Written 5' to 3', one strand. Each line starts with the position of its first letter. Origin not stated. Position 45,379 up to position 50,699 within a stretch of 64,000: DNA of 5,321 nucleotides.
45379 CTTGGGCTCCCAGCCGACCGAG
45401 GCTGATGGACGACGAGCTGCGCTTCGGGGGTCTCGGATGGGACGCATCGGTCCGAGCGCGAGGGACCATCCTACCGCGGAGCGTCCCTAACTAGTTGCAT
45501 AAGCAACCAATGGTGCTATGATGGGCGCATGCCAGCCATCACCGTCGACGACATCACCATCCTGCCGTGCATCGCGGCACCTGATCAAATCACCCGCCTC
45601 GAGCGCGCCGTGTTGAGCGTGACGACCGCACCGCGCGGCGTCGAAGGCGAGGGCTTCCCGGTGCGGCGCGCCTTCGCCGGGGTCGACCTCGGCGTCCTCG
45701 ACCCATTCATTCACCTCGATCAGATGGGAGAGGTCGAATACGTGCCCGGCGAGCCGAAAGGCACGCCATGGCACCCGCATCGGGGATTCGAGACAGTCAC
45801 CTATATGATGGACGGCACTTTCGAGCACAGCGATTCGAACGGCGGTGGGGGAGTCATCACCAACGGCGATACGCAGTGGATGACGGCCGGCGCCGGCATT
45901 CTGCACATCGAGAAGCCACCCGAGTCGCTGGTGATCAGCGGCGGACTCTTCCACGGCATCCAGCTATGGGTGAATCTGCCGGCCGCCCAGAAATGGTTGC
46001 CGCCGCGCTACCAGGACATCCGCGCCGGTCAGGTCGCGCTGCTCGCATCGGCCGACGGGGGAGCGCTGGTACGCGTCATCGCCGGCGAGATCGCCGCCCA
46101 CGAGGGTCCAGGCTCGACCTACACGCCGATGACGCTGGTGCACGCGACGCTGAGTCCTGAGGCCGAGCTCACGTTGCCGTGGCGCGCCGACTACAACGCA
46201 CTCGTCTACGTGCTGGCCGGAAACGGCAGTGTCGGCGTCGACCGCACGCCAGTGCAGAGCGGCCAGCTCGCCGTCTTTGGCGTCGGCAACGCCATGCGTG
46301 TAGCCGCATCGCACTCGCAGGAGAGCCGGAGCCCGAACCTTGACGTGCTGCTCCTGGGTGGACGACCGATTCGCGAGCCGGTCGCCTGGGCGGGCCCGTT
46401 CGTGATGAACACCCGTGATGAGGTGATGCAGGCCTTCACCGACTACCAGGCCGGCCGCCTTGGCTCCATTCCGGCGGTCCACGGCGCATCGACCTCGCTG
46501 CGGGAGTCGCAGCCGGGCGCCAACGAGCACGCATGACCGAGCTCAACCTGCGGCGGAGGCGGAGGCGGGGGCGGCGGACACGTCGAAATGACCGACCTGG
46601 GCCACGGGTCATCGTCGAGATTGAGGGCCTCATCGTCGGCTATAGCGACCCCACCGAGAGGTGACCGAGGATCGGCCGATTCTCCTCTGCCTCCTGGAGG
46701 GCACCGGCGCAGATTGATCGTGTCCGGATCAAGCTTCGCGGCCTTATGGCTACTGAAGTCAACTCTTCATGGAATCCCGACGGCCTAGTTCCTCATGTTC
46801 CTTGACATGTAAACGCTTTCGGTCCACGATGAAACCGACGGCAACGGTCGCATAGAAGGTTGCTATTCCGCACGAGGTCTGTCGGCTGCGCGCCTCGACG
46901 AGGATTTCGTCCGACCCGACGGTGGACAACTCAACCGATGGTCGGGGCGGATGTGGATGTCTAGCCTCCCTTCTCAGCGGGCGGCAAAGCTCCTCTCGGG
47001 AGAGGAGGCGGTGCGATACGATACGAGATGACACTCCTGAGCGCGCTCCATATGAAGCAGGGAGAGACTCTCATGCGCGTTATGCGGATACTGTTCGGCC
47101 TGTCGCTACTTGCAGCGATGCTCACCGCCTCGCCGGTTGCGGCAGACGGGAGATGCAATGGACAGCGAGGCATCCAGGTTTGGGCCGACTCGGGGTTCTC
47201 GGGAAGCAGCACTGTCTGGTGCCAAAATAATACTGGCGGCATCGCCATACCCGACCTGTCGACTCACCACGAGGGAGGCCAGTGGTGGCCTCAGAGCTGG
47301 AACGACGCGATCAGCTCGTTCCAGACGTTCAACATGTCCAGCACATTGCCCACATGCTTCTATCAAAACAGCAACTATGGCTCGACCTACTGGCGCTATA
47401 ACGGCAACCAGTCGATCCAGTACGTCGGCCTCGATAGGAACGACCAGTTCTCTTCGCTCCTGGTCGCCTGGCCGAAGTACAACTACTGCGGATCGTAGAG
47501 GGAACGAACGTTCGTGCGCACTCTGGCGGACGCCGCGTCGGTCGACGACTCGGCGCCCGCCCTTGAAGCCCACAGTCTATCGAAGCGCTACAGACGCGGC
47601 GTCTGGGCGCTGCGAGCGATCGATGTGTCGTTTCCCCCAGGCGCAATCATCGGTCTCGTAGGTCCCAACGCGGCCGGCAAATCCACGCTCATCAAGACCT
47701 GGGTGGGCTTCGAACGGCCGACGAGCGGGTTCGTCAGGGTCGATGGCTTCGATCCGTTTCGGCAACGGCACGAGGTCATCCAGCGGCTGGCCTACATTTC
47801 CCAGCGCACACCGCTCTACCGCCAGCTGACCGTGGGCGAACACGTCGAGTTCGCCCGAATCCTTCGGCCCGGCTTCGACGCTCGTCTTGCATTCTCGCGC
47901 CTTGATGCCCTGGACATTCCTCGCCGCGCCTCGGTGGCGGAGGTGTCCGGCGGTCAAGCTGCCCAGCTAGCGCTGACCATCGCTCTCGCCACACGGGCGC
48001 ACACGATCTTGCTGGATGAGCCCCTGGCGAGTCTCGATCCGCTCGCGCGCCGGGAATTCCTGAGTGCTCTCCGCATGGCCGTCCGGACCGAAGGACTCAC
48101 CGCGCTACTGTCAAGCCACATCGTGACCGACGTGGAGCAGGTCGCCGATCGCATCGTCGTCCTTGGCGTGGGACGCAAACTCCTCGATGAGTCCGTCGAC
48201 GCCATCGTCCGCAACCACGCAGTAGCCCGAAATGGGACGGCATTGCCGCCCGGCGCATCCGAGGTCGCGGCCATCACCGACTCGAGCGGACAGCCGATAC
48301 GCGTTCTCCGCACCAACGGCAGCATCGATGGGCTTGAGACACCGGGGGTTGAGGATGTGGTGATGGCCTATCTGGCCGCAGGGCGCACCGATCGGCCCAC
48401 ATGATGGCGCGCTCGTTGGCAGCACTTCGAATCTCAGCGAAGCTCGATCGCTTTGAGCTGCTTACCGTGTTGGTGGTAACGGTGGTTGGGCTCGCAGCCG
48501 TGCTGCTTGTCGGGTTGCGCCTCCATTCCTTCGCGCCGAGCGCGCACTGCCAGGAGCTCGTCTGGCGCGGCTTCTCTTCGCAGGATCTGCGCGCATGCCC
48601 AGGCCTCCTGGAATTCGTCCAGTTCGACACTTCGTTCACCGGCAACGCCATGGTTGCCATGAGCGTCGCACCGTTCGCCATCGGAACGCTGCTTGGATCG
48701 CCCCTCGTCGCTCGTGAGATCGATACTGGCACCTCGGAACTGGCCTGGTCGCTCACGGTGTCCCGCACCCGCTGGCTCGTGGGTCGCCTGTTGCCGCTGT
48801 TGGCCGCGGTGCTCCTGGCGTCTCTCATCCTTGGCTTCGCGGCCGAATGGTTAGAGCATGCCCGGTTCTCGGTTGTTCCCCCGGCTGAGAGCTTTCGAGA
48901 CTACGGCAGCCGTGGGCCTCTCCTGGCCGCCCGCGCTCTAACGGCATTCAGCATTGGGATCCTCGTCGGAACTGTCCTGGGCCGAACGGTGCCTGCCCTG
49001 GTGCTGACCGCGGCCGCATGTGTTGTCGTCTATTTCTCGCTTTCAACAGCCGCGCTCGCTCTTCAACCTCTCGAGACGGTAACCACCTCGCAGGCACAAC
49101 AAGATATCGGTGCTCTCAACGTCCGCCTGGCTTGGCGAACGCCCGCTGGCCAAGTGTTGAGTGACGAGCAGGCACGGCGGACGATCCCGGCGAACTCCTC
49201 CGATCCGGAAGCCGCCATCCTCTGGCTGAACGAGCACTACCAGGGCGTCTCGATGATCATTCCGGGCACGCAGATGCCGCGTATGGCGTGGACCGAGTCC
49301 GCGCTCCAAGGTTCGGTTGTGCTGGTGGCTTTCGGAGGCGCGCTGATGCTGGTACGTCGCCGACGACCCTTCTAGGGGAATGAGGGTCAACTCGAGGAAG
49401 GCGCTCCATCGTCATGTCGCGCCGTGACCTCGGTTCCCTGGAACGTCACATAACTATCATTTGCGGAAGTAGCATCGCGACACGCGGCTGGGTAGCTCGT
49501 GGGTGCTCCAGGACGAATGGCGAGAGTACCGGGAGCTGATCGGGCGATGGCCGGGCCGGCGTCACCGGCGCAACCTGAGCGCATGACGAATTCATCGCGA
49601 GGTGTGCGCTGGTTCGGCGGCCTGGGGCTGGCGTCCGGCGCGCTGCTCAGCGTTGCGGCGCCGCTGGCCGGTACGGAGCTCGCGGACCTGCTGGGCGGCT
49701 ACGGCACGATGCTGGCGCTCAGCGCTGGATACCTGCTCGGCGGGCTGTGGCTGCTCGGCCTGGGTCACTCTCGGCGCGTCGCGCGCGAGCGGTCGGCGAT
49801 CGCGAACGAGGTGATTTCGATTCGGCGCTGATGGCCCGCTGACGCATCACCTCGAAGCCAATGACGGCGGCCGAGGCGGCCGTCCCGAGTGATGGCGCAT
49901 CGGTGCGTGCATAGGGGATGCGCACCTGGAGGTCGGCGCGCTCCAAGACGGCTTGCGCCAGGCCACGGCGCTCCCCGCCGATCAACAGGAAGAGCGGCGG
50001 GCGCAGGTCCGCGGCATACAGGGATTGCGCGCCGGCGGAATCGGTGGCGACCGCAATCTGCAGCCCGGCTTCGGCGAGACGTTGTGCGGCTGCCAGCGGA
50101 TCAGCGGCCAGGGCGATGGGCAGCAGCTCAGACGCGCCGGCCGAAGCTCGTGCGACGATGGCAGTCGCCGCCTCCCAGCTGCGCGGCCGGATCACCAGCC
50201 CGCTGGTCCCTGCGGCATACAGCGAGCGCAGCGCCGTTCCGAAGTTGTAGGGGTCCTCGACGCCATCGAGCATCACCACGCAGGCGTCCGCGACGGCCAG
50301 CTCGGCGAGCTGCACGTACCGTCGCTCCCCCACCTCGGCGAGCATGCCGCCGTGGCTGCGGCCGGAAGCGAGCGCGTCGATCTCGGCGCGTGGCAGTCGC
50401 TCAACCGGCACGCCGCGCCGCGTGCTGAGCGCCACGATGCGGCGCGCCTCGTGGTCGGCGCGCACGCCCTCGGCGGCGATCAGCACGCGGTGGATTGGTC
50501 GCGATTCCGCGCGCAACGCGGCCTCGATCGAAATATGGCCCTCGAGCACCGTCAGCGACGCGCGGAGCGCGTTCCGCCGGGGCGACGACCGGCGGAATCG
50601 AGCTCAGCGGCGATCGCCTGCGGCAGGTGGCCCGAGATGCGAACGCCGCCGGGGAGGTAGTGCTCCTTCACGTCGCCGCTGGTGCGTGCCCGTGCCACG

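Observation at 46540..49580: About 3 kb lower-GC islet between pirin and the TrmH-like gene: secreted small protein plus a two-gene ABC transporter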

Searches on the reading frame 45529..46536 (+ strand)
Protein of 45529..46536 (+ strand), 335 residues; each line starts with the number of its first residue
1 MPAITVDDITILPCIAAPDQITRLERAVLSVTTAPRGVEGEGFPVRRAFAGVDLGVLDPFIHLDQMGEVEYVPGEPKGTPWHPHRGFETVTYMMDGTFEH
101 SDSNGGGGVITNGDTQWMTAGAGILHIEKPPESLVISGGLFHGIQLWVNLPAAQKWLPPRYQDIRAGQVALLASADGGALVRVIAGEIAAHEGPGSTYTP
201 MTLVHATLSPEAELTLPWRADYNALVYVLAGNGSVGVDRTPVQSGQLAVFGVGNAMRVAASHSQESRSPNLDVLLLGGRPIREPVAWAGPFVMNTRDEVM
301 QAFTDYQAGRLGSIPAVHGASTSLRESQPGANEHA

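Call 5: search_protein_families(library=pfam, proteins=[window:45529-46536:+], max_evalue=0.1)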
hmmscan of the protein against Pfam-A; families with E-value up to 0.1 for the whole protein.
window:45529-46536:+ (335 aa): 3 families
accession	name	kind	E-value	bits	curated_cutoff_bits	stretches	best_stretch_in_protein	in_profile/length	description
PF02678.22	Pirin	-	2.8e-30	104.9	26.1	1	45-148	4-108/108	Pirin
PF05726.19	Pirin_C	-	4.5e-28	98.1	27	1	204-311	2-102/103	Pirin C-terminal cupin domain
PF07883.17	Cupin_2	-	0.0021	18.2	27.2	0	208-253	5-51/70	Cupin domain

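Call 6: search_protein_families(library=ncbifam, proteins=[window:45529-46536:+], max_evalue=0.01)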
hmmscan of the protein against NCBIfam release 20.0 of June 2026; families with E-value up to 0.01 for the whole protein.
window:45529-46536:+ (335 aa): 0 families

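Call 12: find_encoding_contigs(protein=window:45529-46536:+, flank=10000)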
Protein window:45529-46536:+ (335 aa): no gene with exactly this product is on record in the collection.

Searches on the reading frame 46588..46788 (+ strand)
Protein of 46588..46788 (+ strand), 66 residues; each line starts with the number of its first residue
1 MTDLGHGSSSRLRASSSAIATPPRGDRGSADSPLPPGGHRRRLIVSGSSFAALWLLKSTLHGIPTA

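Call 5: search_protein_families(library=pfam, proteins=[window:46588-46788:+], max_evalue=0.1)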
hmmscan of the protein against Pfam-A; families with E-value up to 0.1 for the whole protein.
window:46588-46788:+ (66 aa): 0 families

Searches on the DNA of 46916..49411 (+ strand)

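Call 69: search_dna_similar(query=window:46916-49411:+, collection=plasmids, mode=distant, max_rows=10)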
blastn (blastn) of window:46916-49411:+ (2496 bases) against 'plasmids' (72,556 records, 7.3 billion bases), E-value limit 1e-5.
No match.

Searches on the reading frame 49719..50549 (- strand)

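Call 5: search_protein_families(library=pfam, proteins=[window:49719-50549:-], max_evalue=0.1)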
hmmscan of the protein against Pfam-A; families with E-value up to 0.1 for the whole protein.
window:49719-50549:- (276 aa): 2 families
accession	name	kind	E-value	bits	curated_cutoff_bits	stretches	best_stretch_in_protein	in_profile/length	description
PF00588.24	SpoU_methylase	-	6.7e-26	91.5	29.7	1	91-230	3-140/142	SpoU rRNA Methylase family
PF08032.17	SpoU_sub_bind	-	8.2e-12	45.7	22.8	1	2-78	2-75/76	RNA 2'-O ribose methyltransferase substrate binding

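Call 6: search_protein_families(library=ncbifam, proteins=[window:49719-50549:-], max_evalue=0.01)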
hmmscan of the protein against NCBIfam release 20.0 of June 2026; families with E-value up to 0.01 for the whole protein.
window:49719-50549:- (276 aa): 10 families
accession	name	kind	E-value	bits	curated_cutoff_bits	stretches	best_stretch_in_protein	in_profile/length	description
TIGR00186.1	rRNA_methyl_3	equivalog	3.5e-35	121.6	160.15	1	2-238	5-240/240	23S rRNA (guanosine(2251)-2'-O)-methyltransferase RlmB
NF008386.0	PRK11181.1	equivalog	9.4e-25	87.3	366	1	7-239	10-243/244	23S rRNA (guanosine(2251)-2'-O)-methyltransferase RlmB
NF008117.0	PRK10864.1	equivalog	1.3e-15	57.4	267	1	55-238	159-342/344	tRNA/rRNA methyltransferase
NF008295.0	PRK11081.1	equivalog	6.1e-11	42.3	227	1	90-244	20-171/230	tRNA (guanosine(18)-2'-O)-methyltransferase TrmH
NF000477.1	NshR_TsnR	equivalog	1.8e-10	40.7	425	1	36-230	63-256/266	NshR/TsnR family 23S rRNA methyltransferase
TIGR00185.1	tRNA_yibK_trmL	equivalog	6e-07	29.5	190.6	1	98-239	10-149/154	tRNA (uridine(34)/cytosine(34)/5-carboxymethylaminomethyluridine(34)-2'-O)-methyltransferase TrmL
TIGR00050.1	rRNA_methyl_1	subfamily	1.1e-05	25.4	167.15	1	182-249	104-167/233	TrmJ/YjtD family RNA methyltransferase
NF000035.1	nosihep_NshR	exception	0.0011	18.5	500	1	43-214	70-241/274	NshR family nosiheptide/thiostrepton resistance 23S rRNA methyltransferase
NF007683.0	PRK10358.1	equivalog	0.0013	18.6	282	1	98-239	10-149/157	tRNA (uridine(34)/cytosine(34)/5-carboxymethylaminomethyluridine(34)-2'-O)-methyltransferase TrmL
NF007752.0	PRK10433.1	equivalog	0.0034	16.9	212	0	187-239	109-160/228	tRNA/rRNA methyltransferase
